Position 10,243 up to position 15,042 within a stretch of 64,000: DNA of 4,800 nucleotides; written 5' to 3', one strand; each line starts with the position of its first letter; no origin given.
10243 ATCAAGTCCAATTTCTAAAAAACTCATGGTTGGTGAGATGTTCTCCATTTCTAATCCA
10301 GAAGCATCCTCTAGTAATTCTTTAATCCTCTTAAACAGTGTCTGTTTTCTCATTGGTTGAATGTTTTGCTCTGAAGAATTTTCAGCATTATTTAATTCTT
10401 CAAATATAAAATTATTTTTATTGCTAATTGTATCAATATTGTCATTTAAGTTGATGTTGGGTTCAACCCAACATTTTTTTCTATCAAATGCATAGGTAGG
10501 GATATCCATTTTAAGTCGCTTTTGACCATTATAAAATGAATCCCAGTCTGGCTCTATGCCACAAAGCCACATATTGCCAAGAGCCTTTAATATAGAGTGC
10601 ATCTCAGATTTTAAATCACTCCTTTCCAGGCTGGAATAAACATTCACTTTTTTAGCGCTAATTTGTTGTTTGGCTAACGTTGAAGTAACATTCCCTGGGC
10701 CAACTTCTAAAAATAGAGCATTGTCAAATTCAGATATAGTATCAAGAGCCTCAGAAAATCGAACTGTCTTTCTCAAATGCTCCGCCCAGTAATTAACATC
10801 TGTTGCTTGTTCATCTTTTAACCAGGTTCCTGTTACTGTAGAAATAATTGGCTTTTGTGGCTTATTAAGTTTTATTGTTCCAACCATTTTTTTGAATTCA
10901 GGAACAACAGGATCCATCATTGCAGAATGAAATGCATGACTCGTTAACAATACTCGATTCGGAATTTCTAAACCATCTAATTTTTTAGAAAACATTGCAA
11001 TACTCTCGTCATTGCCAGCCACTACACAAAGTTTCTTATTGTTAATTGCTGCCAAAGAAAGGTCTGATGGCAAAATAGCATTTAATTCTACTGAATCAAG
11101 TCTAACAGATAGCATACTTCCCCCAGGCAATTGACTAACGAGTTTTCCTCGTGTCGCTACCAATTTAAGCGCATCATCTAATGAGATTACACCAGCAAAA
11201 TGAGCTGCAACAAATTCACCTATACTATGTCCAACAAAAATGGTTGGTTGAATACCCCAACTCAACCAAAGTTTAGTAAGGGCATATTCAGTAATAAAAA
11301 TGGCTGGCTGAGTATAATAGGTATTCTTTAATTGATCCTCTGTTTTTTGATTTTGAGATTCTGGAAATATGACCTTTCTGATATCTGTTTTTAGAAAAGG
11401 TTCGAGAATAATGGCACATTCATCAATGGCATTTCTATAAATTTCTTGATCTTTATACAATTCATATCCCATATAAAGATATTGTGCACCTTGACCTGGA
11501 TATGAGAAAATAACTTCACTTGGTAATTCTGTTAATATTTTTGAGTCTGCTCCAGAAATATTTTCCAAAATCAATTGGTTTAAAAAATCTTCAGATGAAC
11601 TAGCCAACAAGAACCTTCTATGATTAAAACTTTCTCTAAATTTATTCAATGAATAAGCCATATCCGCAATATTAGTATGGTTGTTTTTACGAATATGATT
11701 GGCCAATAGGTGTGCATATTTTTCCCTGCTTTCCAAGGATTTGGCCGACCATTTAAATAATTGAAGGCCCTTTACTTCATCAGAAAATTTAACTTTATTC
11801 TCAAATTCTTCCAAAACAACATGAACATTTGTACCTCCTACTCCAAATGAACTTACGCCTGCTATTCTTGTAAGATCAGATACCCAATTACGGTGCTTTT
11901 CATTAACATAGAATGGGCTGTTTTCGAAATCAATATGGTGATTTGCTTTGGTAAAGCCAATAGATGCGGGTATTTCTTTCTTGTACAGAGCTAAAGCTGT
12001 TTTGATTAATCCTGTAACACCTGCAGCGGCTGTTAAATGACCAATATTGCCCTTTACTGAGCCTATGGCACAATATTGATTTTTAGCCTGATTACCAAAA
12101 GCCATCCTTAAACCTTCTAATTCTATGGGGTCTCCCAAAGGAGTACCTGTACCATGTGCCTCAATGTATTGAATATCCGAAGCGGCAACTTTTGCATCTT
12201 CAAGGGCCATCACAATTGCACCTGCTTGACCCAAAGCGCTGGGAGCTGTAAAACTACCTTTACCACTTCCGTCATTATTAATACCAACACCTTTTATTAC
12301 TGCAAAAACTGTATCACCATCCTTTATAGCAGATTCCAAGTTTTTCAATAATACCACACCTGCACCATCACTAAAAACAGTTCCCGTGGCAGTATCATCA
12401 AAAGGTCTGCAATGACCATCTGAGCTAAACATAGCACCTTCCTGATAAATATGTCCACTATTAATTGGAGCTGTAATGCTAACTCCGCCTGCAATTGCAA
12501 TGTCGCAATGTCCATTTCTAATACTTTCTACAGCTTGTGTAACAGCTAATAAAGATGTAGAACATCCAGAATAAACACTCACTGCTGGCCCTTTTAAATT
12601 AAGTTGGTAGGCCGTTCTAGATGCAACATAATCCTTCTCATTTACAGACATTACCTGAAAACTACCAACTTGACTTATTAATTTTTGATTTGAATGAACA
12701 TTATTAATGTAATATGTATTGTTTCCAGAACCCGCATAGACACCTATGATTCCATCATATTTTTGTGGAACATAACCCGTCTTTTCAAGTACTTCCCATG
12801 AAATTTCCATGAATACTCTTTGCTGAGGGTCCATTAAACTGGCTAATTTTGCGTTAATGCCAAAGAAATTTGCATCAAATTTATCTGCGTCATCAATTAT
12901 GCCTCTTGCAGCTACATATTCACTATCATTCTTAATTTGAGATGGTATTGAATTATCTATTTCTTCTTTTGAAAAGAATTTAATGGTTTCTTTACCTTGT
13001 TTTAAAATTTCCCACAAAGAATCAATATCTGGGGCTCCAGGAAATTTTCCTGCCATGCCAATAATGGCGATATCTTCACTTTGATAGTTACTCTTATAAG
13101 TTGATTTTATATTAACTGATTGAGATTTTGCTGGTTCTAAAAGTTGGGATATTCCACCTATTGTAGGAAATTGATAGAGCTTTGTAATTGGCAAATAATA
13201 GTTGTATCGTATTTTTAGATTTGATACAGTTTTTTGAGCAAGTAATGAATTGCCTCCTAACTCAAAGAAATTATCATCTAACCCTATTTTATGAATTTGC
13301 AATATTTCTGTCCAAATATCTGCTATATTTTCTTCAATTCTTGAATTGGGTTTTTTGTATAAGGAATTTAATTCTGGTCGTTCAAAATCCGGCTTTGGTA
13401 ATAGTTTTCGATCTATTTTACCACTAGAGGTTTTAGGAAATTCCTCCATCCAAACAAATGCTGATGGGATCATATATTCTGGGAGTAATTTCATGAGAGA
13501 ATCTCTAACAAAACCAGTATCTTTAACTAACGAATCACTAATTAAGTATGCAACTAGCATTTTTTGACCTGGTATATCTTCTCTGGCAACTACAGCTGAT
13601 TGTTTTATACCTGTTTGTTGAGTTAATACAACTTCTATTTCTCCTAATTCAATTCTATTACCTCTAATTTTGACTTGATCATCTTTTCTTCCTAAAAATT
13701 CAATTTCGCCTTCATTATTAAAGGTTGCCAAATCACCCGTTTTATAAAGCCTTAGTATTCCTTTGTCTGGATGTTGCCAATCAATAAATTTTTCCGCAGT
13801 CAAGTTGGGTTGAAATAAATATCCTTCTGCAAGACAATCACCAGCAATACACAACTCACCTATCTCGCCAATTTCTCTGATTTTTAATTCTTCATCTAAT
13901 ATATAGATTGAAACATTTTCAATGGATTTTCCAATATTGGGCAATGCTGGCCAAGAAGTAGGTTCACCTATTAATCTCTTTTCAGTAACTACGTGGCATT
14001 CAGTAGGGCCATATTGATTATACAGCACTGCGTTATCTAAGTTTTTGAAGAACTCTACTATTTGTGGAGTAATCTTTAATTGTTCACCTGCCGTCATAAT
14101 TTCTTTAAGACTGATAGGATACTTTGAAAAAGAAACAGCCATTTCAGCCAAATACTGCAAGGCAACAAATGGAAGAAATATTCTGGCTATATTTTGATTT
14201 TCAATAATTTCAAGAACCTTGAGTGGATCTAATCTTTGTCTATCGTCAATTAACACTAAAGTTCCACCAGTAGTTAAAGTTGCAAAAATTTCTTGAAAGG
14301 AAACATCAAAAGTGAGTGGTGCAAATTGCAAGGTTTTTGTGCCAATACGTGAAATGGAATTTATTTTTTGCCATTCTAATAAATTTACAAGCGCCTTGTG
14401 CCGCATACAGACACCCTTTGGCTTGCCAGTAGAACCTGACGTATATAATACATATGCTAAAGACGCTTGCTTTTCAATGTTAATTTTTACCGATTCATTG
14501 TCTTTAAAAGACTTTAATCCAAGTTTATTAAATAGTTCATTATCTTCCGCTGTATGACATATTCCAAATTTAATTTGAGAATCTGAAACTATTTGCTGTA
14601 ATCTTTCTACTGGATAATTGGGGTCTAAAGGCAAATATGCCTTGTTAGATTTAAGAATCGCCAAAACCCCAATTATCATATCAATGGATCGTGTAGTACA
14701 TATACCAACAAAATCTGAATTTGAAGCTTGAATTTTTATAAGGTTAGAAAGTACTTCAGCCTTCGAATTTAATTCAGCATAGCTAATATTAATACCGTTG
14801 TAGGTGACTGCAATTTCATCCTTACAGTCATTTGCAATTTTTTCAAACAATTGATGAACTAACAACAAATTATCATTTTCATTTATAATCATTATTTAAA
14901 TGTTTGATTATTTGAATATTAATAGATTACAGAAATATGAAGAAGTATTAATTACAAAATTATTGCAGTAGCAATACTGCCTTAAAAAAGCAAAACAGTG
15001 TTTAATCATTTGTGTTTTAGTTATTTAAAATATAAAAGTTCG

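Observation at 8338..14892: Amino-acid-primed A-PCP-KS-AT-ACP-aminotransferase megasynthase (in-line beta-amination)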

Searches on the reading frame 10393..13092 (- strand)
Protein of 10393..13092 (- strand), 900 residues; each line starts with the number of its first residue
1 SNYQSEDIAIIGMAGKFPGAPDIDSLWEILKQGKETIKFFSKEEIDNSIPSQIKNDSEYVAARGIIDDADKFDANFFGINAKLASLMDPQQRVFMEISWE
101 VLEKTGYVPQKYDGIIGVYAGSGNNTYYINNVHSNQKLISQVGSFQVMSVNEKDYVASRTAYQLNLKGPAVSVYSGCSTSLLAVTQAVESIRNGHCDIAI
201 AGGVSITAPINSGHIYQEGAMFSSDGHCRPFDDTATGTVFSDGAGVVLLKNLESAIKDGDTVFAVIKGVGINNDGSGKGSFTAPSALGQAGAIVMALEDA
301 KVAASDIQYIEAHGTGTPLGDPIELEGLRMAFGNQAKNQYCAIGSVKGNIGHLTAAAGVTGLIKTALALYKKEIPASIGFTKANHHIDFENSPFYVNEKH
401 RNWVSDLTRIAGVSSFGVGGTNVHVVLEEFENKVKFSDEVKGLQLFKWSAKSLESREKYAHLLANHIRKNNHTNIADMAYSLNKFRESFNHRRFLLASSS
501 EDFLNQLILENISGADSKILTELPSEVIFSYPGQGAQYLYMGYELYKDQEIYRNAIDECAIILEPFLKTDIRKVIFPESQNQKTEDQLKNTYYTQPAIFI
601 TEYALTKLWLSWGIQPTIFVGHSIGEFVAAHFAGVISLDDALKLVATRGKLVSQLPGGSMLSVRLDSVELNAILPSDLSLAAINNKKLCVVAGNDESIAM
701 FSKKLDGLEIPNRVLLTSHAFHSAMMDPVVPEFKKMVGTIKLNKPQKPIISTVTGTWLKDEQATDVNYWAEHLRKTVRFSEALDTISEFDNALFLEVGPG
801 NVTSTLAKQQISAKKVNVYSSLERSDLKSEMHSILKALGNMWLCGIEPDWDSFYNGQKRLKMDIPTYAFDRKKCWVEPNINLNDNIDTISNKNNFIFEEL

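Call 52: search_solved_structures(query=window:10393-13092:-, max_evalue=1e-60, show_alignments=0)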
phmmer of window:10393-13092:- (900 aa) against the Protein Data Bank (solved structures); distinct sequences matched with E-value up to 1e-60: 76 (the best 60 are shown).
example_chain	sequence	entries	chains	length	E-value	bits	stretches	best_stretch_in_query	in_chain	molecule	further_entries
8xjy_A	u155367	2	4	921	1.3e-209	701.6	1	7-878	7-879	Polyketide synthase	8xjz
8xju_A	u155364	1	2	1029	1.7e-209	701.3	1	7-878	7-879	Polyketide synthase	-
7zma_A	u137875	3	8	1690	3.2e-180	604.4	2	7-502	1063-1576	Putative polyketide synthase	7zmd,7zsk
4mz0_A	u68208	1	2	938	8.4e-171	573.3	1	4-877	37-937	CurL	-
11sz_A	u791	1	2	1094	3.7e-145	488.4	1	4-878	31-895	6-deoxyerythronolide-B synthase, Erythronolide synthase EryA2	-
9iyw_A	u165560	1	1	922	9.2e-145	487.1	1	5-877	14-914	Polyketide synthase,GfsA KSQ-AncAT chimeric protein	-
8in9_A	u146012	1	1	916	3.5e-142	478.6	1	5-877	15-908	Polyketide synthase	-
7vee_A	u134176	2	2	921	1.6e-140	473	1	5-877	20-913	Polyketide synthase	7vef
4oqj_A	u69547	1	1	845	1.3e-139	470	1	4-561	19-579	PKS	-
4wky_A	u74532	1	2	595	2e-138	466.2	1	5-498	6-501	Beta-ketoacyl synthase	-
9pat_A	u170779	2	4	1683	3.5e-133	448.8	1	4-878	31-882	6-deoxyerythronolide-B synthase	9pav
9pat_C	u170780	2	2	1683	3.5e-133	448.8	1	4-878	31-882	6-deoxyerythronolide-B synthase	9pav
9pc6_A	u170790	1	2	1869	4.6e-133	448.4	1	4-878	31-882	6-deoxyerythronolide-B synthase,RifR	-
7m7j_B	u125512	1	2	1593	7.6e-133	447.7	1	4-879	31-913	EryAI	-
7m7i_B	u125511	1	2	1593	7.6e-133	447.7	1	4-879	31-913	EryAI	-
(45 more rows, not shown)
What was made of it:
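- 11953..13077 (-): Ketosynthase (aa 606-980) with Cys777/His913/His952, followed by the KS-AT linker to about aa 1107. The best PDB match for KS-AT is 8xju/8xjy at E 1e-209, co-deposited with a 'Peptide synthetase' chain in 8xjz (call 52).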

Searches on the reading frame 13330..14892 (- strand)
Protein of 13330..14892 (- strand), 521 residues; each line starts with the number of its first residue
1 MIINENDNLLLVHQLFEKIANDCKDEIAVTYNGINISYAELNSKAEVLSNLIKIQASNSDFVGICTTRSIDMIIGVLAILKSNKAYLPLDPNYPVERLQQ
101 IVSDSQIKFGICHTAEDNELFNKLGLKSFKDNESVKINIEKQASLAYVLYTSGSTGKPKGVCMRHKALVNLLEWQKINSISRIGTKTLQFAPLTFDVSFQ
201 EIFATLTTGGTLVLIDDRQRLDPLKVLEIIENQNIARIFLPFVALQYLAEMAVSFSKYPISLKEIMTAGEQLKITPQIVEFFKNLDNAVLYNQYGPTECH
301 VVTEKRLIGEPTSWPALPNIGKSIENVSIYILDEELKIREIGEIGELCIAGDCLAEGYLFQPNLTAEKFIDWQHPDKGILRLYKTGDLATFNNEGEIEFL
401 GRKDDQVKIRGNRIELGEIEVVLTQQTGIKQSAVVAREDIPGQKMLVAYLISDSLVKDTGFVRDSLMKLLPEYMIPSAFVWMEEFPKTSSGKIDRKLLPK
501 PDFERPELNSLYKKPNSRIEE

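Call 8: search_solved_structures(query=window:13330-14892:-, max_evalue=1e-10, show_alignments=0)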
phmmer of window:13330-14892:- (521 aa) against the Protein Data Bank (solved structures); distinct sequences matched with E-value up to 1e-10: 165 (the best 60 are shown).
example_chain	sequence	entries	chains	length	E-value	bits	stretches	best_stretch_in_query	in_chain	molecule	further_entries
9be3_A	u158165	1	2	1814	3.8e-169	566.7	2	12-518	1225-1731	Linear gramicidin synthase subunit A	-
9be4_A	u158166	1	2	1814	3.8e-169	566.7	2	12-518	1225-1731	Linear gramicidin synthase subunit A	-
9meh_A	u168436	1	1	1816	3.8e-169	566.7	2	12-518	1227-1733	Linear gramicidin synthase subunit A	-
6mfy_A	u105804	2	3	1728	4e-169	566.6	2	12-512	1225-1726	Linear gramicidin synthase subunit A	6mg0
6mfz_A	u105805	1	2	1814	4e-169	566.6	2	12-518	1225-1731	Linear gramicidin synthase subunit A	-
8xjz_C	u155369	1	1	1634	1.2e-104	354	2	10-498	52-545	Peptide synthetase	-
9bfd_B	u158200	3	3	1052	3.3e-102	345.9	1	11-518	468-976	Tyrocidine synthase 2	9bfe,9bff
4d4g_A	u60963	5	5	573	1.3e-97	330.7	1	12-519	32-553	APNAA1 | APNA A1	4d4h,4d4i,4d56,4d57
8hlk_A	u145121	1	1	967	1.4e-91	310.8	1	12-502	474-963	Microcystin synthetase B (Fragment)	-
1amu_A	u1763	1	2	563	3.4e-88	299.7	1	11-521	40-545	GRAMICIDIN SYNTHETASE 1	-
6p1j_A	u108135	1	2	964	3e-87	296.5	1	5-498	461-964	Txo2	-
8jbr_A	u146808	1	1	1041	1.3e-86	294.4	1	12-504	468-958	McyA protein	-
9bfd_A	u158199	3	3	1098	6.8e-86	292.1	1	12-519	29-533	Tyrocidine synthase 1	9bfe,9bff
5es5_A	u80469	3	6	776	1.8e-83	284.1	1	12-520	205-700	Linear gramicidin synthetase subunit A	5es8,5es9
6mfx_A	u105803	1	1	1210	4.6e-83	282.7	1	12-520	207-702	Linear gramicidin synthase subunit A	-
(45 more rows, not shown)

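Call 9: search_solved_structures(query=window:13330-14892:-, max_evalue=1e-150, show_alignments=1)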
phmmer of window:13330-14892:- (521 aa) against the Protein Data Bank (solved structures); distinct sequences matched with E-value up to 1e-150: 5.
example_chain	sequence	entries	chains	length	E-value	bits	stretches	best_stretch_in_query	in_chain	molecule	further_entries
9be3_A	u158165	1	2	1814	3.8e-169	566.7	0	12-518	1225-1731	Linear gramicidin synthase subunit A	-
9be4_A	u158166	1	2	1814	3.8e-169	566.7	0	12-518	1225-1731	Linear gramicidin synthase subunit A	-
9meh_A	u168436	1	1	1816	3.8e-169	566.7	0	12-518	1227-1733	Linear gramicidin synthase subunit A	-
6mfy_A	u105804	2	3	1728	4e-169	566.6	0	12-512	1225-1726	Linear gramicidin synthase subunit A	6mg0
6mfz_A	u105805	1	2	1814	4e-169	566.6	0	12-518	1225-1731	Linear gramicidin synthase subunit A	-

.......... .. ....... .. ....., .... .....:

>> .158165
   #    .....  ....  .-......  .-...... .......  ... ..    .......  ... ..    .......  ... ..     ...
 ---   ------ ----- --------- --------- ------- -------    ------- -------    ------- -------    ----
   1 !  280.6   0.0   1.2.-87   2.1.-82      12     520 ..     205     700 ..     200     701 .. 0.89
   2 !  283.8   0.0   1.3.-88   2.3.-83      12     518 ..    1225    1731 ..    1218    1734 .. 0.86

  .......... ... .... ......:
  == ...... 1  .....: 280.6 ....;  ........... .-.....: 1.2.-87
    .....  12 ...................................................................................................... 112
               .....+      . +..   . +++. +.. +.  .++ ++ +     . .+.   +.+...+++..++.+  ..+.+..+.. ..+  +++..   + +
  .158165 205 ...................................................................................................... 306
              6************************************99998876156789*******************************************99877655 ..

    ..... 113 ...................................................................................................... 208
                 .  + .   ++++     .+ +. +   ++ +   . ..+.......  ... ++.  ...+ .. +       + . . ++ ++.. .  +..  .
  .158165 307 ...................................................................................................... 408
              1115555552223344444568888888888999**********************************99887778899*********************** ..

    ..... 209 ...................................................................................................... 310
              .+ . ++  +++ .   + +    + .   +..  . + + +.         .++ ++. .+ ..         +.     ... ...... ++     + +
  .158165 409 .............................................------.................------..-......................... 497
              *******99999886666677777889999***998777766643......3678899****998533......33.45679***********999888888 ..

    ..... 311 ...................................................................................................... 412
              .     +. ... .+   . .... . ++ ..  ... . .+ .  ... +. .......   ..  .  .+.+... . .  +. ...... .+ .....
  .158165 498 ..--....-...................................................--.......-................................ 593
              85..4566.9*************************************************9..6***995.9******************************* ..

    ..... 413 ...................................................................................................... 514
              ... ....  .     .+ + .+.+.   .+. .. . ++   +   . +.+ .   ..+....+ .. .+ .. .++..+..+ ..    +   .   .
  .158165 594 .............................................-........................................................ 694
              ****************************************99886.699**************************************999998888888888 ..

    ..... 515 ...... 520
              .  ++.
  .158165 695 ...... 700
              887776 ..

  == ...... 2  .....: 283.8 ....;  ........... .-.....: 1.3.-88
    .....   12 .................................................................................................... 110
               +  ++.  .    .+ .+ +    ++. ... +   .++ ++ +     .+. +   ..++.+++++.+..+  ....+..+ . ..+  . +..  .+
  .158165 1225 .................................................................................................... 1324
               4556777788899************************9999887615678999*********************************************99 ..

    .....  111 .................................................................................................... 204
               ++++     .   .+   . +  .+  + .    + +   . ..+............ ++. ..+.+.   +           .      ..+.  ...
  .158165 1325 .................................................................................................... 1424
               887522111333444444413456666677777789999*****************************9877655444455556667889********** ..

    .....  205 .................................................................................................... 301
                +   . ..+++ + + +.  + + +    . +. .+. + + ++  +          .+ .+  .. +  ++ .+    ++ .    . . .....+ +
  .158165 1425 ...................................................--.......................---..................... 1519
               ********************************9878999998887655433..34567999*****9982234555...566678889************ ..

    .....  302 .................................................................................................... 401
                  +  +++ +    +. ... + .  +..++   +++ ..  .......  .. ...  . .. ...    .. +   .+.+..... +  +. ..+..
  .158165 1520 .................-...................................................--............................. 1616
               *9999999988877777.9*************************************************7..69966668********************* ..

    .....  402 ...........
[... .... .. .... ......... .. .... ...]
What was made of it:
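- Tried and rejected: The alignment showed that the score is the sum of two separate A-domain hits of about 280 bits each (call 9).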
